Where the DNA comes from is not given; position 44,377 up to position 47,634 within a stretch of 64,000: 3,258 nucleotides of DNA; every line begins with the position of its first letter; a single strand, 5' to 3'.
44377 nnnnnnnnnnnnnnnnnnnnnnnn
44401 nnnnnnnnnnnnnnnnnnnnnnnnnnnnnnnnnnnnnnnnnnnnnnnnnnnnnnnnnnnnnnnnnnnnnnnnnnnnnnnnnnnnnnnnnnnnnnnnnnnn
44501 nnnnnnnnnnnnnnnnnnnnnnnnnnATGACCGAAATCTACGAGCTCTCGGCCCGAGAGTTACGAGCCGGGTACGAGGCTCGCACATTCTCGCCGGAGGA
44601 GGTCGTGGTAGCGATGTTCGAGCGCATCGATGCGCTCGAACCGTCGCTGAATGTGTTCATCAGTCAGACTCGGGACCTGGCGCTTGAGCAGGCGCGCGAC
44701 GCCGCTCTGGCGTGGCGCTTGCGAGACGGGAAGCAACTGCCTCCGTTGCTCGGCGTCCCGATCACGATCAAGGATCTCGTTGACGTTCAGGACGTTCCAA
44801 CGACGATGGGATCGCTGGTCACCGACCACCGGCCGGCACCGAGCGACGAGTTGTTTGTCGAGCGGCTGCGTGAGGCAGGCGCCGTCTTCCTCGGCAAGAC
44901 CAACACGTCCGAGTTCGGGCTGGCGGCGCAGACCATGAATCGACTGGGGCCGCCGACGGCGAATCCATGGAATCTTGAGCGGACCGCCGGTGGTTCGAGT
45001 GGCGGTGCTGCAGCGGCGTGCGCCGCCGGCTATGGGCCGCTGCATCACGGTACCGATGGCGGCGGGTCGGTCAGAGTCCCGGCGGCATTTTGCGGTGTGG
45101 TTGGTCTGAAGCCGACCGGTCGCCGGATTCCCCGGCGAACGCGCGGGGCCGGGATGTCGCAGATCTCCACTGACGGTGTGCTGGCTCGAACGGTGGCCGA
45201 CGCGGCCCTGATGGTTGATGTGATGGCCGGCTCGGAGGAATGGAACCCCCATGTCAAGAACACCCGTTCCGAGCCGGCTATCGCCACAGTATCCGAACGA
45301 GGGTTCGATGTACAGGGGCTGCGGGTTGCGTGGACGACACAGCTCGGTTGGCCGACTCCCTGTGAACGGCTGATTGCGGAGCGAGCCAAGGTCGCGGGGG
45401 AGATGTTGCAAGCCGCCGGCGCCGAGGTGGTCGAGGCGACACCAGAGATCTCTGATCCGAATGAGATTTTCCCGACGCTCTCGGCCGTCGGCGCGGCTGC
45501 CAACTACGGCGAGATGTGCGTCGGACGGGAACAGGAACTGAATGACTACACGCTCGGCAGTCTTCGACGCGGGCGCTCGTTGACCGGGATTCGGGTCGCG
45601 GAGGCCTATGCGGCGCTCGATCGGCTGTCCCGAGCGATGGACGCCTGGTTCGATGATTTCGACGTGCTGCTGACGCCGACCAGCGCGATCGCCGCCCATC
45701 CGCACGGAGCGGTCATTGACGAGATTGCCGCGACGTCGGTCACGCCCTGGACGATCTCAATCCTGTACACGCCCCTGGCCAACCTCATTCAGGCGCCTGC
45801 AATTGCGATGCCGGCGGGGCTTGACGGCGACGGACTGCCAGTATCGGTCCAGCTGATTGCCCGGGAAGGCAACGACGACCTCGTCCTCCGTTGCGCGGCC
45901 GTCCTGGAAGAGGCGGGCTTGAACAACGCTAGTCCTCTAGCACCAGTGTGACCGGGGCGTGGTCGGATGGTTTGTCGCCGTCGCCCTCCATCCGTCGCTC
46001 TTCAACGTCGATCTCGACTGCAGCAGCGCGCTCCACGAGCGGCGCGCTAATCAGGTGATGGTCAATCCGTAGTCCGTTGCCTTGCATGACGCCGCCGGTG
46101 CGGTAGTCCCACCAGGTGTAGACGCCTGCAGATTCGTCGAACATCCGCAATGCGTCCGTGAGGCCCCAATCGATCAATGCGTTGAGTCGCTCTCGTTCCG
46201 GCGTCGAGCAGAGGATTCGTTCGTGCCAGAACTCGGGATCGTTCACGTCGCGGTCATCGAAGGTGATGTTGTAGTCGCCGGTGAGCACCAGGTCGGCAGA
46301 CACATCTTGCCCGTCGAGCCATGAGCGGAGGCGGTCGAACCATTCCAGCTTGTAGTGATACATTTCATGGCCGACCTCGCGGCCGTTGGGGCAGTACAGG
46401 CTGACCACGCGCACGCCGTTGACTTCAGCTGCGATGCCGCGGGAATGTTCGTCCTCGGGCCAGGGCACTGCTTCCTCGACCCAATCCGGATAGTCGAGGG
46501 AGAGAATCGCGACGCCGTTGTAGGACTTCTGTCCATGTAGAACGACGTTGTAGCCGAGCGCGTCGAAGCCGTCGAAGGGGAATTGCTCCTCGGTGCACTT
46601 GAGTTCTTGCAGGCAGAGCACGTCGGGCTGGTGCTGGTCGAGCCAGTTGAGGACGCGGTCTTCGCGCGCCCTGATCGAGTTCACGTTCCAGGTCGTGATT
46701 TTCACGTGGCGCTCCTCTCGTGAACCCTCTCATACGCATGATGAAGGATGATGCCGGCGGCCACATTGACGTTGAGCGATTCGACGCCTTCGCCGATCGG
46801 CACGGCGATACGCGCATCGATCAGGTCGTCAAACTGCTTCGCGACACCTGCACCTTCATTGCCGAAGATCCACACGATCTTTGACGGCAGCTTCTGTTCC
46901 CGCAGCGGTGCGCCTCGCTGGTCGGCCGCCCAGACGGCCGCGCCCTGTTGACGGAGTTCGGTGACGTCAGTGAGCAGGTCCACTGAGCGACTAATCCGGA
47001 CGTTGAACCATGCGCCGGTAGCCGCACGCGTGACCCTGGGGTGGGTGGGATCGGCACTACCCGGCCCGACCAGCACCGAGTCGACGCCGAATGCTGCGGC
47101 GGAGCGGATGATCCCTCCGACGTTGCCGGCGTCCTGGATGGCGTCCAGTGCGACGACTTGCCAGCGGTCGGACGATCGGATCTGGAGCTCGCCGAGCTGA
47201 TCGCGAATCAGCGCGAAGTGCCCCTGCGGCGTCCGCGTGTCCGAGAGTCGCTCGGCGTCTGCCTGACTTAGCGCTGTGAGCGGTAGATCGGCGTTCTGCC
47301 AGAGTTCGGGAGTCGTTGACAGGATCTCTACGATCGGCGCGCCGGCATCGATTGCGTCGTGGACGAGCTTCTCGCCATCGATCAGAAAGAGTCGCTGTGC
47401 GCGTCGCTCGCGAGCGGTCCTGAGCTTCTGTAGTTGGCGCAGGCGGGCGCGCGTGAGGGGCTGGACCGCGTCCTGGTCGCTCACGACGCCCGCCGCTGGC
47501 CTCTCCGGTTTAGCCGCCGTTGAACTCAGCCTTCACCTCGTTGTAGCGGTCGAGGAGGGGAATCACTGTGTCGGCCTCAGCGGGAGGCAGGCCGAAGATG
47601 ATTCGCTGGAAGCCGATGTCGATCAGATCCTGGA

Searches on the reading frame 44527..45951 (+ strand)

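Call 63: search_protein_families(library=pfam, proteins=[window:44527-45951:+], max_evalue=0.00001)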
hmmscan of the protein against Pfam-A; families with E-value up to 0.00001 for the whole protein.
window:44527-45951:+ (474 aa): 1 family
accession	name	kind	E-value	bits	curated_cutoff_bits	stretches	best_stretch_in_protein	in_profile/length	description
PF01425.27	Amidase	-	3.7e-102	343.1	27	1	25-454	1-445/445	Amidase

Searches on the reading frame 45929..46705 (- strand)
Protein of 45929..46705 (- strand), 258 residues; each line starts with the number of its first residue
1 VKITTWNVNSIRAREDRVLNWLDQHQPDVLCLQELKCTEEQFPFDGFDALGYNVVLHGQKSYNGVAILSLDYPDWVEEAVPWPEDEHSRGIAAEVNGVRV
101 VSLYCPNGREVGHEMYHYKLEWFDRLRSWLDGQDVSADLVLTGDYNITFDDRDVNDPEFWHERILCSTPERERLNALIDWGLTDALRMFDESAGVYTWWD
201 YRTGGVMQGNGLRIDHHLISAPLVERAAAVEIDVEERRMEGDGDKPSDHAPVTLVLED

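Call 63: search_protein_families(library=pfam, proteins=[window:45929-46705:-], max_evalue=0.00001)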
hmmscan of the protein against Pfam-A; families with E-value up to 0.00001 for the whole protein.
window:45929-46705:- (258 aa): 1 family
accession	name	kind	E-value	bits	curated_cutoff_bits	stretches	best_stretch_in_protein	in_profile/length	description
PF03372.29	Exo_endo_phos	-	6e-28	98.5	24.5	1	5-249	2-225/225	Endonuclease/Exonuclease/phosphatase family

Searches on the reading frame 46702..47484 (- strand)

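Call 63: search_protein_families(library=pfam, proteins=[window:46702-47484:-], max_evalue=0.00001)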
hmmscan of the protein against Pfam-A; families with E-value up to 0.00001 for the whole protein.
window:46702-47484:- (260 aa): 2 families
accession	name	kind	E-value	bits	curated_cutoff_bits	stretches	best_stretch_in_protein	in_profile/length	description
PF00588.24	SpoU_methylase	-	1.1e-36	126.5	29.7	1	110-248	3-142/142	SpoU rRNA Methylase family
PF22435.1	MRM3-like_sub_bind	-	9.2e-13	48.9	27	1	14-91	3-84/84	MRM3-like substrate binding domain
